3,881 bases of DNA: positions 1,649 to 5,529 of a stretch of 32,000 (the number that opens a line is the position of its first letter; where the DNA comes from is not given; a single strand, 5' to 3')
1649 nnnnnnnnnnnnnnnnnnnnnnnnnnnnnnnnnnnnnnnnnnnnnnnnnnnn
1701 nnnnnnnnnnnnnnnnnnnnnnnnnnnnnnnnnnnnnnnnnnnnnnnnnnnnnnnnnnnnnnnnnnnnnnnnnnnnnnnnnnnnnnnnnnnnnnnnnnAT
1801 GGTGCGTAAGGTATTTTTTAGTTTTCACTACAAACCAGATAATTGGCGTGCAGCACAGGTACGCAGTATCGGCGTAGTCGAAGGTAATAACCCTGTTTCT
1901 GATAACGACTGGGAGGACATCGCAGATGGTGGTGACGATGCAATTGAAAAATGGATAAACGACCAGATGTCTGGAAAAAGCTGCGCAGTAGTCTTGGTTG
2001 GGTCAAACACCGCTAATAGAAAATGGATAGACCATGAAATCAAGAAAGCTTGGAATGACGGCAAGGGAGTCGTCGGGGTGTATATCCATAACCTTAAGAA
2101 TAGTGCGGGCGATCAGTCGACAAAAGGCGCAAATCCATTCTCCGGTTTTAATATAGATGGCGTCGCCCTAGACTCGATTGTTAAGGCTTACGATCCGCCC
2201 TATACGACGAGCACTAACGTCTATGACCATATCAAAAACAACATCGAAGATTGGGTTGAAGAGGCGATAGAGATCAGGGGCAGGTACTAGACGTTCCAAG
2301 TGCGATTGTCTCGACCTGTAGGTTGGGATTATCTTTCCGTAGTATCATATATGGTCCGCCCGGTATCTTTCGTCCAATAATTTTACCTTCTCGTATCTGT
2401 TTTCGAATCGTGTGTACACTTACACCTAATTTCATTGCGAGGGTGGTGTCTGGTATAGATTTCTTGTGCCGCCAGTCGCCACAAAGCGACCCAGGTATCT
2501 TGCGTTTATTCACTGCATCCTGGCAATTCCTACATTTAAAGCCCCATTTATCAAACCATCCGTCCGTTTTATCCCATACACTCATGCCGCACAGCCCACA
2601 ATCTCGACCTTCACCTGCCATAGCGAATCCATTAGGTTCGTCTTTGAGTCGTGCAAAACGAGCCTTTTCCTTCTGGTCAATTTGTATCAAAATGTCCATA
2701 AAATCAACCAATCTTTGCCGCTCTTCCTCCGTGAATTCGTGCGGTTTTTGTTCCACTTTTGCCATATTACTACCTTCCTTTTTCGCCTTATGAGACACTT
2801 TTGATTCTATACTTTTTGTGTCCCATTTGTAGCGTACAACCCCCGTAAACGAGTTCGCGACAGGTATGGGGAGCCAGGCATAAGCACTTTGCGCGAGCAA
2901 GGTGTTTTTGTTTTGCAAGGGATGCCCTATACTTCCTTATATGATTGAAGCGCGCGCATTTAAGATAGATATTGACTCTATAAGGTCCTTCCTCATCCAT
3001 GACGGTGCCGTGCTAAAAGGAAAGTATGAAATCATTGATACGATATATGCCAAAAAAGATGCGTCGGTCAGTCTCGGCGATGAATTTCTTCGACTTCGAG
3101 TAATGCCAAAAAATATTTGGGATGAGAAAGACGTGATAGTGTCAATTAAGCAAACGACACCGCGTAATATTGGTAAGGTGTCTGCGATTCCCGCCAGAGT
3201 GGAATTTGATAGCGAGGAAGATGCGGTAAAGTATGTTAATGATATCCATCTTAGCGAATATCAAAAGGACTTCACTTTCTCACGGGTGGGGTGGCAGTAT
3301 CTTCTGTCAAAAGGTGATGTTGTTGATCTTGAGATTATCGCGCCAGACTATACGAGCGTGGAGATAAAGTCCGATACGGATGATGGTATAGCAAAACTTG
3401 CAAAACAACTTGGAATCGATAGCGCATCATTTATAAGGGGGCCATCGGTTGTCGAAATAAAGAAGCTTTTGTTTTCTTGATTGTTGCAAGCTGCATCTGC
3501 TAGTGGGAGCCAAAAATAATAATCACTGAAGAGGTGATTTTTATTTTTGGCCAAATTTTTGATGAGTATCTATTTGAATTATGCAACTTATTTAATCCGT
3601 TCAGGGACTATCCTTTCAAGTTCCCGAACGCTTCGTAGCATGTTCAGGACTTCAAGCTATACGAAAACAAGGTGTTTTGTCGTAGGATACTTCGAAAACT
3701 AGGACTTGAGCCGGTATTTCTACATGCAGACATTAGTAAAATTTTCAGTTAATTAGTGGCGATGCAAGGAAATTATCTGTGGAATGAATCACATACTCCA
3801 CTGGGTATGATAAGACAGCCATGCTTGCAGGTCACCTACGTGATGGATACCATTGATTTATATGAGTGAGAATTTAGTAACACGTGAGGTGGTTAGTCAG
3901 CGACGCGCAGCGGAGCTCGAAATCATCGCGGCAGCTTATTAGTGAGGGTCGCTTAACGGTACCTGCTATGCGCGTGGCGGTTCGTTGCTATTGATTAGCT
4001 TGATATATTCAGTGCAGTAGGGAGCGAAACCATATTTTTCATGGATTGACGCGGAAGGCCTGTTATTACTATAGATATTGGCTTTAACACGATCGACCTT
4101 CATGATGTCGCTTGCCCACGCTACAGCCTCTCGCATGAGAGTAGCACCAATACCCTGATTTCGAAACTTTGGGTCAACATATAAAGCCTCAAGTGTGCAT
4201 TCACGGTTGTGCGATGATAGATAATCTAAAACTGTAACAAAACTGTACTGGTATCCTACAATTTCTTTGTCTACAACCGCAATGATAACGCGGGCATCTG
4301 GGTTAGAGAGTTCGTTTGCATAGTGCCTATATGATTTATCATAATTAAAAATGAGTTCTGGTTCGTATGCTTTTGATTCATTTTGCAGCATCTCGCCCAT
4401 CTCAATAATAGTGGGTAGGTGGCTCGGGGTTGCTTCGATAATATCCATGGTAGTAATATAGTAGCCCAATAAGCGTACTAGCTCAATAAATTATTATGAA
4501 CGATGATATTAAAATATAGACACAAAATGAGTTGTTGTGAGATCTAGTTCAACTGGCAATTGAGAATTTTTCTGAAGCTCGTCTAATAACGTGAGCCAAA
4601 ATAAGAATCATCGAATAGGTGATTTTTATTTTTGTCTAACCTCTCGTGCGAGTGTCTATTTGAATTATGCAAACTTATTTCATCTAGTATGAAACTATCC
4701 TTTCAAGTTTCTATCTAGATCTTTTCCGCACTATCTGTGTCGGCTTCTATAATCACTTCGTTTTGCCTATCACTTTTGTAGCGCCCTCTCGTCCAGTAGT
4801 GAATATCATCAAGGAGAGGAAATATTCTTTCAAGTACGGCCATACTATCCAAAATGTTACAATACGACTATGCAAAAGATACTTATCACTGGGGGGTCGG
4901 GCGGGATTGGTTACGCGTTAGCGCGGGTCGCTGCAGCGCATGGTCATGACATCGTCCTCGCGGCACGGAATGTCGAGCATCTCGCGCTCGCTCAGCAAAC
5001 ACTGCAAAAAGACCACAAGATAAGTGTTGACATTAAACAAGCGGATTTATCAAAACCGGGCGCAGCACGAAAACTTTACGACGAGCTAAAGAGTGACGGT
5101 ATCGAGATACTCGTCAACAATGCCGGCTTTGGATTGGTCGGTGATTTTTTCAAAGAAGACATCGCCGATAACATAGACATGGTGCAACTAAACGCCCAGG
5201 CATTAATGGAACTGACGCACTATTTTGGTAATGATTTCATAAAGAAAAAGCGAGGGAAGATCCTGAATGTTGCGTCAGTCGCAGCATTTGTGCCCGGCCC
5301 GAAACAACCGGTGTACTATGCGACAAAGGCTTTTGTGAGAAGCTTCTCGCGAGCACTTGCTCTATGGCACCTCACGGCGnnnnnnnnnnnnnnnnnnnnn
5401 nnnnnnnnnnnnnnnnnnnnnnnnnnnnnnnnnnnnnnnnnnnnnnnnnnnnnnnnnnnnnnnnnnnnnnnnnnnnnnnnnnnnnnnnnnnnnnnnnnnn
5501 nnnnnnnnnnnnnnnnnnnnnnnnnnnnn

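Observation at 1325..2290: Leaderless two-gene cassette: small 3-TM protein plus TIR-like (DUF1863/ThsB-type) protein, a candidate minimal Thoeris-like defence pair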

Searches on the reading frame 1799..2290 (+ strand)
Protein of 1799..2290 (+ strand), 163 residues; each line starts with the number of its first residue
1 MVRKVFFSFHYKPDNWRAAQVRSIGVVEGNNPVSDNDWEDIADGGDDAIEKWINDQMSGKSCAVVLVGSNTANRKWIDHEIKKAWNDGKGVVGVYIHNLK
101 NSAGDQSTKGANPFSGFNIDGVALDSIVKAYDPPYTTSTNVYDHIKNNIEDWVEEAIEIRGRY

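Call 4: search_protein_families(library=pfam, proteins=[window:1799-2290:+], max_evalue=1)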
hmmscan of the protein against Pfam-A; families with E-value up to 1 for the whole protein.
window:1799-2290:+ (163 aa): 3 families
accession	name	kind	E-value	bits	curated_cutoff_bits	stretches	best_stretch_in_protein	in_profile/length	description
PF08937.16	ThsB_TIR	-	5.7e-28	97.7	21.2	1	6-100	1-99/100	Thoeris protein ThsB, TIR-like domain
PF13676.11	TIR_2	-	0.0012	19.7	28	1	38-98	31-93/122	TIR domain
PF22353.1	PF1197-like_C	-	0.019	15.2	27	1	63-94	11-41/50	NAD(P)H:rubredoxin oxidoreductase, C-terminal domain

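Call 5: search_protein_families(library=padloc, proteins=[window:1799-2290:+], max_evalue=1)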
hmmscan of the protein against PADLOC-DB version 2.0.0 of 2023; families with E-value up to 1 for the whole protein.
window:1799-2290:+ (163 aa): 7 families
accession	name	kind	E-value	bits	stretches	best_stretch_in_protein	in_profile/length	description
PDLC00433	ThsB1|ThsB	-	1.1e-74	247.9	1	1-162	1-163/164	TIR-like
PDLC04688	PDC-M50B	-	7.2e-63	209.6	1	1-160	1-159/162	-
PDLC00431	ThsB1|ThsB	-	5.6e-62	206.9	1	1-162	1-162/162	TIR-like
PDLC00418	ThsB1|ThsB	-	1.5e-07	29.4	1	45-103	49-107/155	TIR-like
PDLC00428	ThsB1|ThsB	-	4.7e-05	21.8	1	34-82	45-98/219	TIR-like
PDLC00429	ThsB1|ThsB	-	0.0082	14.2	1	46-101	51-107/167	TIR-like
PDLC02012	SAVED5--SAVED_TIR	-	0.039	11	1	38-84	43-91/404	-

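Call 6: search_protein_families(library=ncbifam, proteins=[window:1799-2290:+], max_evalue=1)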
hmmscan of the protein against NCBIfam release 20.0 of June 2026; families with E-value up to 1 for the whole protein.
window:1799-2290:+ (163 aa): 0 families

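Call 11: search_solved_structures(query=window:1799-2287:+, max_evalue=1, show_alignments=2)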
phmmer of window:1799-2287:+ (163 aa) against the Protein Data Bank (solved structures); distinct sequences matched with E-value up to 1: 4.
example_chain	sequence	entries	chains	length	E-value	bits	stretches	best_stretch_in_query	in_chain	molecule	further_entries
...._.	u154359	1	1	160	1.3e-43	152.1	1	1-158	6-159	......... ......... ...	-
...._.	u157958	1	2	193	2e-17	66.8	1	1-116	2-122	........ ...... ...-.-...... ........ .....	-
6lhy_A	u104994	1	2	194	2.1e-17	66.8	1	1-116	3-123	DUF1863 domain-containing protein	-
8fz9_A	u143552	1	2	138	0.0013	21.8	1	48-98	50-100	TIR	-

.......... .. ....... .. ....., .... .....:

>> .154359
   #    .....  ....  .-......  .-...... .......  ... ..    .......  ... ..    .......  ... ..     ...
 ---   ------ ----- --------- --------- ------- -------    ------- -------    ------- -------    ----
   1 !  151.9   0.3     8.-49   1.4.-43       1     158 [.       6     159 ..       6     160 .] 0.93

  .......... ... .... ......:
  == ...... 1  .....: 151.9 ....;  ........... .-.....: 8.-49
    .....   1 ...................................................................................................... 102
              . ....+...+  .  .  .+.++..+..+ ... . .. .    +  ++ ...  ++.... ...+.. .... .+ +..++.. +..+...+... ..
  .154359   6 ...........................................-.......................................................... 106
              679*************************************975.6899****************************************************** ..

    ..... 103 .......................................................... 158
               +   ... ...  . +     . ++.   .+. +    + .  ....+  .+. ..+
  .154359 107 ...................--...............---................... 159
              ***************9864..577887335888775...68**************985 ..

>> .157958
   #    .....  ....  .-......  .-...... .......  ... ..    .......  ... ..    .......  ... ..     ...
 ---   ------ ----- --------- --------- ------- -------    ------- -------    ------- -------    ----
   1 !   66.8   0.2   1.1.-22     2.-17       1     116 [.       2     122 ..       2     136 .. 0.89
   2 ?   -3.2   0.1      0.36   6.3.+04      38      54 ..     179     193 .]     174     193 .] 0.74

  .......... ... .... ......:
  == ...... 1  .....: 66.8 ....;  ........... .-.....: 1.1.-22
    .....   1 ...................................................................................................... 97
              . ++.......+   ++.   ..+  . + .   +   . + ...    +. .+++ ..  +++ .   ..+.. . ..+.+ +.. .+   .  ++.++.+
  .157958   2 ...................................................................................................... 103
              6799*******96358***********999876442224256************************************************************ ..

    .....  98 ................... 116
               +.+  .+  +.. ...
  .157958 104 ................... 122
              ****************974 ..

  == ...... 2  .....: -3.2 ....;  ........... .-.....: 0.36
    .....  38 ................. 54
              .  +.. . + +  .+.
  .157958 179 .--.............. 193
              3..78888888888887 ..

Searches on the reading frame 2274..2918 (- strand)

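Call 4: search_protein_families(library=pfam, proteins=[window:2274-2918:-], max_evalue=1)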
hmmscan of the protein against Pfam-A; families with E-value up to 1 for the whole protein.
window:2274-2918:- (214 aa): 4 families
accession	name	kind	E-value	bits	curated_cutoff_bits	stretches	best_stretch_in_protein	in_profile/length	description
PF12728.13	HTH_17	-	0.00021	21.9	27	1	164-196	11-42/51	Helix-turn-helix domain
PF08279.18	HTH_11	-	0.013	15.8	25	1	152-176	13-37/55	HTH domain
PF23580.1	Znf_XAF1_N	-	0.19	11.6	27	1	128-141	7-20/30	XIAP-associated factor 1-like, N-terminal zinc finger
PF21531.3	Rv2175c_wHTH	-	0.27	11.7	27.1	1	160-182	21-43/57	DNA-binding protein Rv2175c, wHTH domain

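Call 5: search_protein_families(library=padloc, proteins=[window:2274-2918:-], max_evalue=1)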
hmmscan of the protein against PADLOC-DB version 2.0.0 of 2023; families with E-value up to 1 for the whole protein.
window:2274-2918:- (214 aa): 2 families
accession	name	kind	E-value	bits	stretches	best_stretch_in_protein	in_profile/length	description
PDLC04133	mad1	-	0.0013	16.9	1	163-196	14-46/60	mads_1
PDLC01444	Cas10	-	0.025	11.4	1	53-137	220-291/605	CAS-III; effector_LS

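Call 6: search_protein_families(library=ncbifam, proteins=[window:2274-2918:-], max_evalue=1)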
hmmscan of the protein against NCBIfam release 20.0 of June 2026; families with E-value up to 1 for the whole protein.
window:2274-2918:- (214 aa): 3 families
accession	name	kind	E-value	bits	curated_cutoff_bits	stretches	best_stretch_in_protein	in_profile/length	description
TIGR01764.1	excise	domain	0.055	13.8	28.8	1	160-192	7-38/49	excisionase family DNA-binding protein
TIGR00090.1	rsfS_iojap_ybeB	equivalog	0.094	12.9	56.9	1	33-88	42-92/99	ribosome silencing factor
TIGR03791.1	TTQ_mauG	equivalog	0.26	10.5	443.85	1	35-77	235-278/291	tryptophan tryptophylquinone biosynthesis enzyme MauG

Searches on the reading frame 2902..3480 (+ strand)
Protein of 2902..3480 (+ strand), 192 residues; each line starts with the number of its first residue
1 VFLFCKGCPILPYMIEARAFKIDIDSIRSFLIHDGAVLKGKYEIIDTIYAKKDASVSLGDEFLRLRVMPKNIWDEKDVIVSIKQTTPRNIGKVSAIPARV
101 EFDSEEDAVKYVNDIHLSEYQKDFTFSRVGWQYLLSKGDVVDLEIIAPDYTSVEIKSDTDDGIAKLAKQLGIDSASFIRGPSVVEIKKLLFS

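Call 4: search_protein_families(library=pfam, proteins=[window:2902-3480:+], max_evalue=1)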
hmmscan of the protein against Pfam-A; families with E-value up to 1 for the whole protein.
window:2902-3480:+ (192 aa): 1 family
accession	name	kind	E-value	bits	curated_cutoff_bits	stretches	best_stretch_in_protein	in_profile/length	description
PF07505.17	DUF5131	-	0.088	12.7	28.9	1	58-119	124-174/243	Protein of unknown function (DUF5131)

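Call 5: search_protein_families(library=padloc, proteins=[window:2902-3480:+], max_evalue=1)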
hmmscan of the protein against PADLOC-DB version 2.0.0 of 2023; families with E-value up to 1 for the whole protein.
window:2902-3480:+ (192 aa): 0 families

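Call 6: search_protein_families(library=ncbifam, proteins=[window:2902-3480:+], max_evalue=1)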
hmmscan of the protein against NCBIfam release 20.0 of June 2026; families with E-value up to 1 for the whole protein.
window:2902-3480:+ (192 aa): 0 families

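Call 62: search_solved_structures(query=window:2902-3477:+, max_evalue=1)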
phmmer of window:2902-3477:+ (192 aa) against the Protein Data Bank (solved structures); distinct sequences matched with E-value up to 1: 1.
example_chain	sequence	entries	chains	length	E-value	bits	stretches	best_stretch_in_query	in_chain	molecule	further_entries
9f90_H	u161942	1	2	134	0.12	15.5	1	75-127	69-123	RSVF-multi-epitope designed scaffold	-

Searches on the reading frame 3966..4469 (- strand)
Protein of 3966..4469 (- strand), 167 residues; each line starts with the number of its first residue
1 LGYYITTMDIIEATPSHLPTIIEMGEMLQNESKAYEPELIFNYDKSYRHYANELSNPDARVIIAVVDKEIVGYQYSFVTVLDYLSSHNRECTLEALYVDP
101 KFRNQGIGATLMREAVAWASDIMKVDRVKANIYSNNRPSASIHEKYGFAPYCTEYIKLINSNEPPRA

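Call 4: search_protein_families(library=pfam, proteins=[window:3966-4469:-], max_evalue=1)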
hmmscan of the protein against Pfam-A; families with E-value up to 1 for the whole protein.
window:3966-4469:- (167 aa): 10 families
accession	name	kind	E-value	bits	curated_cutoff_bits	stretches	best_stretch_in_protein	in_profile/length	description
PF00583.31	Acetyltransf_1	-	2.7e-15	57.1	20.7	1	43-148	17-116/116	Acetyltransferase (GNAT) family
PF13508.13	Acetyltransf_7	-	3e-11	44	27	1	58-149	2-83/84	Acetyltransferase (GNAT) domain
PF13302.13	Acetyltransf_3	-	3.3e-08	34.8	25.4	1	14-148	8-137/138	Acetyltransferase (GNAT) domain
PF13673.13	Acetyltransf_10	-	1.1e-07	32.4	23.6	1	34-150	4-109/128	Acetyltransferase (GNAT) domain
PF14542.12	Acetyltransf_CG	-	6.6e-06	26.6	30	1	78-120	12-54/80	GCN5-related N-acetyl-transferase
PF08445.16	FR47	-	6.7e-05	23.2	22.1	1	89-153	20-82/86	FR47-like protein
PF13523.12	Acetyltransf_8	-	0.00021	21.4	27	1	46-150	30-139/145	Acetyltransferase (GNAT) domain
PF13480.13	Acetyltransf_6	-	0.016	15.8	22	1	46-121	58-126/143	Acetyltransferase (GNAT) domain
PF17013.11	Acetyltransf_15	-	0.068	13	35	1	94-120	76-102/210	Putative acetyl-transferase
PF13880.12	Acetyltransf_13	-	0.23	11.7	22.8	1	91-116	5-30/69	ESCO1/2 acetyl-transferase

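Call 5: search_protein_families(library=padloc, proteins=[window:3966-4469:-], max_evalue=1)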
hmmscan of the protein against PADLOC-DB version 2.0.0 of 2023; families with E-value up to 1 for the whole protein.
window:3966-4469:- (167 aa): 0 families

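Call 6: search_protein_families(library=ncbifam, proteins=[window:3966-4469:-], max_evalue=1)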
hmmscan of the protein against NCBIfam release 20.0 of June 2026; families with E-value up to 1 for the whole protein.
window:3966-4469:- (167 aa): 44 families (the best 25 are shown)
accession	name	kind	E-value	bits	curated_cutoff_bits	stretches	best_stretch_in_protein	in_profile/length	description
NF007527.0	PRK10140.1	equivalog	5e-10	39.5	236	1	56-149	48-137/162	N-acetyltransferase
NF043067.1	AAC_6p_group_E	equivalog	1.3e-08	34.8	140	1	46-149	25-128/140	aminoglycoside 6'-N-acetyltransferase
TIGR03585.1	PseH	equivalog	2.6e-08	34.1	93.1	1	55-149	47-134/156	UDP-4-amino-4,6-dideoxy-N-acetyl-beta-L-altrosamine N-acetyltransferase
NF053587.1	SpmdActasePaiA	equivalog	1.5e-06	28.1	250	1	48-149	48-148/172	spermidine/spermine N(1)-acetyltransferase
TIGR01575.1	rimI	equivalog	2.5e-06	27.7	86.4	1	48-149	21-113/132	ribosomal protein S18-alanine N-acetyltransferase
NF007807.0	PRK10514.1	equivalog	1.4e-05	25.1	134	1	91-149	71-123/147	acetyltransferase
NF040503.1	resist_ArsN1a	equivalog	2.7e-05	24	170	1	61-149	48-134/159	arsinothricin resistance N-acetyltransferase ArsN1 family A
NF000487.1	stat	exception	2.9e-05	23.7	420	1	54-152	73-164/189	streptothricin N-acetyltransferase STAT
NF040504.1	resist_ArsN1b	equivalog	3.5e-05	23.7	210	1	61-150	50-135/159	arsinothricin resistance N-acetyltransferase ArsN1 family B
NF041716.1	HxA_phane_GNAT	equivalog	4.4e-05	23.4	250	1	68-151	62-143/152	cyclophane-containing RiPP N-acetyltransferase HaaN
NF000359.1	sat3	exception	6.6e-05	23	360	1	36-149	48-153/180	streptothricin N-acetyltransferase Sat3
NF058543.1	ActPatMycb56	equivalog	0.00017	20.5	460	1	94-147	221-273/317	acetyltransferase Pat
NF000158.2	AAC_6p_Il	exception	0.00023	21.1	270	1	54-149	46-140/152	aminoglycoside N-acetyltransferase AAC(6')-Il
NF000224.3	AAC_6p_Acine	exception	0.00057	19.9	225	1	91-149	76-133/146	AAC(6')-Ighjkrstuvwx family aminoglycoside N-acetyltransferase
NF033083.0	AAC_3_I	equivalog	0.002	18.3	200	1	23-121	11-108/145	AAC(3)-I family aminoglycoside N-acetyltransferase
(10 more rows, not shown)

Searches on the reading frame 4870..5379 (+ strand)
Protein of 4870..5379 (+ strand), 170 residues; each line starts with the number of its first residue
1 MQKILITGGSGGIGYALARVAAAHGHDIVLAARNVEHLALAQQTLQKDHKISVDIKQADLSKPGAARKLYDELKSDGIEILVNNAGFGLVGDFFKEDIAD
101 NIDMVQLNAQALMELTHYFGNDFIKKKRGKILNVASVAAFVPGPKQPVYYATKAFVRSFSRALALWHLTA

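Call 72: search_protein_families(library=pfam, proteins=[window:4870-5379:+], max_evalue=0.001)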
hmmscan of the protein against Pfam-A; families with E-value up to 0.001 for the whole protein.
window:4870-5379:+ (170 aa): 6 families
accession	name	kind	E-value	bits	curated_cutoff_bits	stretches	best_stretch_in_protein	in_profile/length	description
PF00106.31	adh_short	-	2.4e-34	119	26.6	1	3-165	2-165/195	short chain dehydrogenase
PF13561.12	adh_short_C2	-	6.7e-21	75.4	27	1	11-165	6-159/236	Enoyl-(Acyl carrier protein) reductase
PF08659.16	KR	-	7.1e-11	42.8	22.6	1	4-162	3-162/180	KR domain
PF01370.27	Epimerase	-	3.9e-07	30.2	20.9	1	4-140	1-119/240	NAD dependent epimerase/dehydratase family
PF05368.20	NmrA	-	0.00022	21.4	27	1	2-68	3-65/298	NmrA-like family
PF03435.24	Sacchrp_dh_NADP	-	0.00043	21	25.1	0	4-65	1-60/129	Saccharopine dehydrogenase NADP binding domain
